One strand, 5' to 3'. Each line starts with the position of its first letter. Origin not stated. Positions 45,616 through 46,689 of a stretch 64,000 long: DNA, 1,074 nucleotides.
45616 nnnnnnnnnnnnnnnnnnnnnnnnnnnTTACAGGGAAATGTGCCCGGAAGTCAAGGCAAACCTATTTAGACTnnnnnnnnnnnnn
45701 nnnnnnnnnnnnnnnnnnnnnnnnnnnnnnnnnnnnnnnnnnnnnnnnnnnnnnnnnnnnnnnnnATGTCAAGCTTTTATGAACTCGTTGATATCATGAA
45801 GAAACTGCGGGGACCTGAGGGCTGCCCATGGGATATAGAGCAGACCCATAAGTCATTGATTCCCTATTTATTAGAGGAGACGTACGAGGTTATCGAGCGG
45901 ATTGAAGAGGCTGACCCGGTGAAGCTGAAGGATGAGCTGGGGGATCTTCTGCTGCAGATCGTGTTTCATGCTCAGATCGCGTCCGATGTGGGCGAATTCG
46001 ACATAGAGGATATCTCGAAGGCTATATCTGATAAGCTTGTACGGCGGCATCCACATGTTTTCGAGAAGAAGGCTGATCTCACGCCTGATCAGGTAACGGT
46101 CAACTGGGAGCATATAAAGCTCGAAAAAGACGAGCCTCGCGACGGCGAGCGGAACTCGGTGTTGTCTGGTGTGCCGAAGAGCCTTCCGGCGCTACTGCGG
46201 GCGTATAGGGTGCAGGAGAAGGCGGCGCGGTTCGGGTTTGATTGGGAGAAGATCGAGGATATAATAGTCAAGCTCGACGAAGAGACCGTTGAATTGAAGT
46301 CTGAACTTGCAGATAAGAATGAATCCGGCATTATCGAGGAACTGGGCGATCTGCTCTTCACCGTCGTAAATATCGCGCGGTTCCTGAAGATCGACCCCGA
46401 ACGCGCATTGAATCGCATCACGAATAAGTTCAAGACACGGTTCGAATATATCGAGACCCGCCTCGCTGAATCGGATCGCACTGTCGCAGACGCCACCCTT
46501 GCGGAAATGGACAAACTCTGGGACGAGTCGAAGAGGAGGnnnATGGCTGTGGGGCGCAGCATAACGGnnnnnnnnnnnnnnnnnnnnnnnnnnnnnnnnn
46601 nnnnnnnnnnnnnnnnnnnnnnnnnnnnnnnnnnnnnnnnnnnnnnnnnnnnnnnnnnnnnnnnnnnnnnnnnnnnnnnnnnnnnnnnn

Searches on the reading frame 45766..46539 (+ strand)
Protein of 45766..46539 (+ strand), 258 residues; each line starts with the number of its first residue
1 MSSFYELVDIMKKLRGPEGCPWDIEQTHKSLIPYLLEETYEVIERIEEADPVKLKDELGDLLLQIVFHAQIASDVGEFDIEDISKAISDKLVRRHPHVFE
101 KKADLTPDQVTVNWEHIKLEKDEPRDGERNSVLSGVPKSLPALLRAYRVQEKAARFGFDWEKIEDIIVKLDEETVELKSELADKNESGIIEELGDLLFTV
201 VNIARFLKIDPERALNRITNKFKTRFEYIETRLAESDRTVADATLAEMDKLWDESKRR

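Call 36: find_related_loci(query=window:45766-46539:+, collection=genome_contigs, flank=7000)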
Query window:45766-46539:+ (258 aa) in genome_contigs; peptide patterns used: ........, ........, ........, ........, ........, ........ (x = any residue, [..] = any of these).
518 stretches matched a pattern; 354 encode a relative of the query (tblastn E <= 1e-3); the best 80 are kept; 80 distinct loci.
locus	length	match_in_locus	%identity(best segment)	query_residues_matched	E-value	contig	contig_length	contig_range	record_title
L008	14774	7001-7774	54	3-258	1e-89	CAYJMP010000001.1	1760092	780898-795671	MAG TPA_asm: uncultured Ignavibacteria bacterium isolate ERP124720_co1_51 genome assembly, contig: NODE_1_length_1760092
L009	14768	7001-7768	54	1-257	3e-87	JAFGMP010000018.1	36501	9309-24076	MAG: Candidatus Latescibacterota bacterium isolate Zod_Metabat.481 k87_290198, whole genome shotgun sequence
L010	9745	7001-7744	53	7-258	3e-86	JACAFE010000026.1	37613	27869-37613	MAG: Nitrospirae bacterium isolate L.E.N.5_1 k119_2791173, whole genome shotgun sequence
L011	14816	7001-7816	53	4-258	1e-86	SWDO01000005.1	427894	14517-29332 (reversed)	MAG: Nitrospira sp. isolate RSF5 Nitrospira_sp_RSF5_5, whole genome shotgun sequence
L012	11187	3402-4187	52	4-258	2e-85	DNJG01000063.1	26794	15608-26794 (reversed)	MAG TPA_asm: Nitrospinota bacterium isolate UBA9963 contig_653, whole genome shotgun sequence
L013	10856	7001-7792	50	2-258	8e-85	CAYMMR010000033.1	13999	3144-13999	MAG TPA_asm: uncultured Nitrospinota bacterium isolate binchicken_co21_483 genome assembly, contig: NODE_2926_length_139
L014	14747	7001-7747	53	6-258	1e-83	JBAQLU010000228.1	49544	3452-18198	MAG: Thermodesulfovibrionales bacterium isolate MFD12052_ilm_asm_bin4 k127_41989, whole genome shotgun sequence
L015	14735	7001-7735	55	4-254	3e-83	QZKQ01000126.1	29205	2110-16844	MAG: Candidatus Zixiibacteriota bacterium isolate SURF_9 Ga0104751_1002398, whole genome shotgun sequence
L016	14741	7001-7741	53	6-256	2e-83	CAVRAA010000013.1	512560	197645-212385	MAG: uncultured Nitrospiraceae bacterium isolate MFD00032.bin.1.209 genome assembly, contig: contig_9330, whole genome s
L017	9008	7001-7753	50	4-258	4e-83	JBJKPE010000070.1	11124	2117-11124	MAG: Thermodesulfovibrionales bacterium isolate Bin_113 S1Ck127_783870_flag_0_multi_21.9618_len_11124, whole genome shot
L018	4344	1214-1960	51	6-258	3e-83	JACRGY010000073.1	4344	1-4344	MAG: Nitrospirae bacterium isolate NC_groundwater_1763_Pr3_B-0.1um_44_11 SR-2_scaffold_141_1352901, whole genome shotgun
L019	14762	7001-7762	50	1-258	4e-83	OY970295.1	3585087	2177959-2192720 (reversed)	MAG: Thermodesulfovibrionales bacterium isolate MFD01299.bin.c.3 genome assembly, chromosome: 1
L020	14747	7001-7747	50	6-258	3e-82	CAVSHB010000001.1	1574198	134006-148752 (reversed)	MAG: uncultured Nitrospiraceae bacterium isolate MFD01476.bin.1.136 genome assembly, contig: contig_11828, whole genome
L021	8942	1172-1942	54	3-258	5e-82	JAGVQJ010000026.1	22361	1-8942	MAG: Calditrichaeota bacterium isolate DeMMO3_2 c_000000068608, whole genome shotgun sequence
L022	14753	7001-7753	50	1-255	7e-82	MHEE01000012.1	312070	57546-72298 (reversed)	MAG: Nitrospirae bacterium GWF2_44_13 gwf2_scaffold_28, whole genome shotgun sequence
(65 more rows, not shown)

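Call 65: find_homologous_proteins(query=window:45766-46539:+, max_evalue=1e-40)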
Query window:45766-46539:+ (258 aa): 7611 proteins with E <= 1e-40 among 8000 candidates; the best 120 are listed.
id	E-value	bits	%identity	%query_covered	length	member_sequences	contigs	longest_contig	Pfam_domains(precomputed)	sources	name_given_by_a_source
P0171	9.3e-161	551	97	100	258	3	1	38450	PF03819.23,PF01503.23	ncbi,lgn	ncbi:MAG: nucleoside triphosphate pyrophosphohydrolase [Candidatus Zixiibacteriota bacterium]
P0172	4.7e-142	490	86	99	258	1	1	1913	PF03819.23,PF12643.13,PF01503.23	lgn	-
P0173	4.1e-140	483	84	100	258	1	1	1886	PF03819.23,PF01503.23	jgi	-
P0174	6.4e-135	466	83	100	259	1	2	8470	PF03819.23,PF01503.23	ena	-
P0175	1.5e-131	455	79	100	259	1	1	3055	PF03819.23,PF01503.23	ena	-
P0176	1.2e-130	452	79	100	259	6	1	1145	PF03819.23,PF01503.23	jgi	jgi:tetrapyrrole methylase family protein/MazG family protein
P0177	2.7e-130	451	79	100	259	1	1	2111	PF03819.23,PF01503.23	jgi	-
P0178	1.8e-128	445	79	100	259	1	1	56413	PF03819.23,PF01503.23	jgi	jgi:tetrapyrrole methylase family protein/MazG family protein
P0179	1.1e-127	443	79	99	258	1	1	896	PF03819.23,PF01503.23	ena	-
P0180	3.5e-127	441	77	99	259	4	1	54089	PF03819.23,PF01503.23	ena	-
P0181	8.5e-127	440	77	99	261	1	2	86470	PF03819.23,PF01503.23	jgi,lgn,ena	-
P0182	5.2e-126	437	79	99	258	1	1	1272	PF03819.23,PF01503.23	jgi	jgi:tetrapyrrole methylase family protein/MazG family protein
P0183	1.1e-125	436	76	100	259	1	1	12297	PF03819.23,PF12643.13,PF01503.23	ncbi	-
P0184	1.2e-123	429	77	99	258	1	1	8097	PF03819.23,PF01503.23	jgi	jgi:tetrapyrrole methylase family protein/MazG family protein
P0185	1.4e-123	429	78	95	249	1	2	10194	PF03819.23,PF01503.23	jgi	jgi:tetrapyrrole methylase family protein/MazG family protein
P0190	2.5e-115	402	72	99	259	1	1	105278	PF03819.23,PF01503.23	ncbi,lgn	-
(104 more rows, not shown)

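Call 66: find_encoding_contigs(protein=P0171, flank=6000, max_places=2)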
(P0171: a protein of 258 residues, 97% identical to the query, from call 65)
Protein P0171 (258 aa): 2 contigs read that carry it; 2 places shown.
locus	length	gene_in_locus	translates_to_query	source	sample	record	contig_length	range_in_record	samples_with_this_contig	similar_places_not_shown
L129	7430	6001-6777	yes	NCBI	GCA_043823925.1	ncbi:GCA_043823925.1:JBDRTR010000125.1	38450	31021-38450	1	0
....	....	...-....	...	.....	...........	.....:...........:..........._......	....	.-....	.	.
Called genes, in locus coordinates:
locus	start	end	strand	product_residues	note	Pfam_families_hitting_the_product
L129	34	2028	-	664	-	PF11398:DUF2813 (faint), PF13175:AAA_15, PF13304:AAA_21, PF20469:OLD-like_TOPRIM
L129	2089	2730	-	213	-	-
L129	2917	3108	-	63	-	PF00830:Ribosomal_L28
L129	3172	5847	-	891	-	PF00133:tRNA-synt_1, PF01406:tRNA-synt_1e (faint), PF09334:tRNA-synt_1g, PF13603:tRNA-synt_1_2, PF08264:Anticodon_1, PF10458:Val_tRNA-synt_C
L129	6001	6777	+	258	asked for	PF01503:PRA-PH (faint), PF03819:MazG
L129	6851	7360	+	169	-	-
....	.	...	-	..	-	?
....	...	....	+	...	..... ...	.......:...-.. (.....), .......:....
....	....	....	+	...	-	-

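Call 67: find_encoding_contigs(protein=P0178, flank=6000, max_places=2)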
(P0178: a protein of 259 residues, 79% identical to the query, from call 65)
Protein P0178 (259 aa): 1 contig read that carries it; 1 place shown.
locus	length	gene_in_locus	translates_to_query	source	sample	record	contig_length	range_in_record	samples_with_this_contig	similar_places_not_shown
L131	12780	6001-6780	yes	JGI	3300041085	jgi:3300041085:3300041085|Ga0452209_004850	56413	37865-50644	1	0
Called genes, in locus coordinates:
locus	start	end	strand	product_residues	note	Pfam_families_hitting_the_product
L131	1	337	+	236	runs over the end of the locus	-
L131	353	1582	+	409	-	PF11104:PilM_2 (faint), PF02491:SHS2_FTSA, PF06723:MreB_Mbl, PF14450:FtsA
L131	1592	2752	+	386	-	PF00091:Tubulin, PF12327:FtsZ_C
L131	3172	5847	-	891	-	PF00133:tRNA-synt_1, PF01406:tRNA-synt_1e (faint), PF09334:tRNA-synt_1g, PF13603:tRNA-synt_1_2 (weak), PF09334:tRNA-synt_1g (weak), PF08264:Anticodon_1, PF10458:Val_tRNA-synt_C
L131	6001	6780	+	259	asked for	PF01503:PRA-PH (faint), PF03819:MazG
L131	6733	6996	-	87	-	-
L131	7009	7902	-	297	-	PF00656:Peptidase_C14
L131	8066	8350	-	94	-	PF08734:GYD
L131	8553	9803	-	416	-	PF05684:DUF819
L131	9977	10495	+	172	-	PF14522:Cytochrome_C7 (faint), PF13435:Cytochrome_C554, PF14537:Cytochrom_c3_2 (weak)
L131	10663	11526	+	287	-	PF20560:MotA_N, PF01618:MotA_ExbB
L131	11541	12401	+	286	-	PF13677:MotB_plug, PF00691:OmpA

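Call 68: find_encoding_contigs(protein=P0181, flank=6000, max_places=2)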
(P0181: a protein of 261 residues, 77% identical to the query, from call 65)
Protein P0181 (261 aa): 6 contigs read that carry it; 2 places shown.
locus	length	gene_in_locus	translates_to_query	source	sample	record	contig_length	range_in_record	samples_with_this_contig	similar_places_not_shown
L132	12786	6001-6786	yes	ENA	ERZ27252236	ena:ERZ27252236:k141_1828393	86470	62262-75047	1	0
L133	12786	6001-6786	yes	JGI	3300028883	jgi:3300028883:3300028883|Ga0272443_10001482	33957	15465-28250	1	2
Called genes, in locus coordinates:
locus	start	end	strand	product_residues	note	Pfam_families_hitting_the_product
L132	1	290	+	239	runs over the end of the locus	-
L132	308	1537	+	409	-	PF11104:PilM_2 (faint), PF02491:SHS2_FTSA, PF06723:MreB_Mbl, PF14450:FtsA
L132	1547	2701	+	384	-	PF00091:Tubulin, PF12327:FtsZ_C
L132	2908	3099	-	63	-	PF00830:Ribosomal_L28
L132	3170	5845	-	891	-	PF00133:tRNA-synt_1, PF01406:tRNA-synt_1e (faint), PF09334:tRNA-synt_1g, PF13603:tRNA-synt_1_2 (weak), PF09334:tRNA-synt_1g (weak), PF08264:Anticodon_1, PF10458:Val_tRNA-synt_C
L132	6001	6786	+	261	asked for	PF01503:PRA-PH (faint), PF03819:MazG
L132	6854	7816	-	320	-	PF10988:DUF2807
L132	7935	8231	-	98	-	PF08734:GYD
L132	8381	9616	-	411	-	PF05684:DUF819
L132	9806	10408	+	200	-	PF22113:Mtrc-MtrF_II-IV_dom (faint), PF13435:Cytochrome_C554 (weak), PF14537:Cytochrom_c3_2 (weak)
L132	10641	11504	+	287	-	PF20560:MotA_N, PF01618:MotA_ExbB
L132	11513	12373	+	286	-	PF13677:MotB_plug, PF00691:OmpA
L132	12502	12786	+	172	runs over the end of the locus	PF00578:AhpC-TSA, PF08534:Redoxin, PF00085:Thioredoxin, PF13098:Thioredoxin_2 (weak), PF13905:Thioredoxin_8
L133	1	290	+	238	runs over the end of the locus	-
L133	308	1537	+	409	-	PF11104:PilM_2 (faint), PF02491:SHS2_FTSA, PF06723:MreB_Mbl, PF14450:FtsA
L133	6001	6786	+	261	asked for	PF01503:PRA-PH (faint), PF03819:MazG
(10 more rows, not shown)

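Call 69: find_encoding_contigs(protein=P0190, flank=6000, max_places=2)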
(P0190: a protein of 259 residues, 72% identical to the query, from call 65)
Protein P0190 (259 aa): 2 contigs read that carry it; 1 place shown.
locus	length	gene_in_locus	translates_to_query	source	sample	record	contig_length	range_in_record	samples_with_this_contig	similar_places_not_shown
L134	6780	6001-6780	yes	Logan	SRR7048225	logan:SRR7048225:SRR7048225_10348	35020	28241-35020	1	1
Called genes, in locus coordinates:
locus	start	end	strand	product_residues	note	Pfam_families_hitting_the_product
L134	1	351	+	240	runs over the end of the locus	-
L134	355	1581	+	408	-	PF11104:PilM_2 (faint), PF02491:SHS2_FTSA, PF06723:MreB_Mbl, PF14450:FtsA, PF00012:HSP70 (weak)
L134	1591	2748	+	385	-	PF00091:Tubulin, PF12327:FtsZ_C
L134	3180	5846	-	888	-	PF00133:tRNA-synt_1, PF01406:tRNA-synt_1e (faint), PF09334:tRNA-synt_1g, PF13603:tRNA-synt_1_2, PF09334:tRNA-synt_1g (weak), PF08264:Anticodon_1, PF10458:Val_tRNA-synt_C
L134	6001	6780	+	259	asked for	PF01503:PRA-PH (faint), PF03819:MazG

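Call 72: search_protein_families(library=pfam, proteins=[L129:2089-2727:-], max_evalue=0.01)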
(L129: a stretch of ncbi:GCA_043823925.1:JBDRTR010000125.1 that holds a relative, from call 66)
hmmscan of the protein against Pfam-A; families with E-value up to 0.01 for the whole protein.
L129:2089-2727:- (212 aa): 0 families
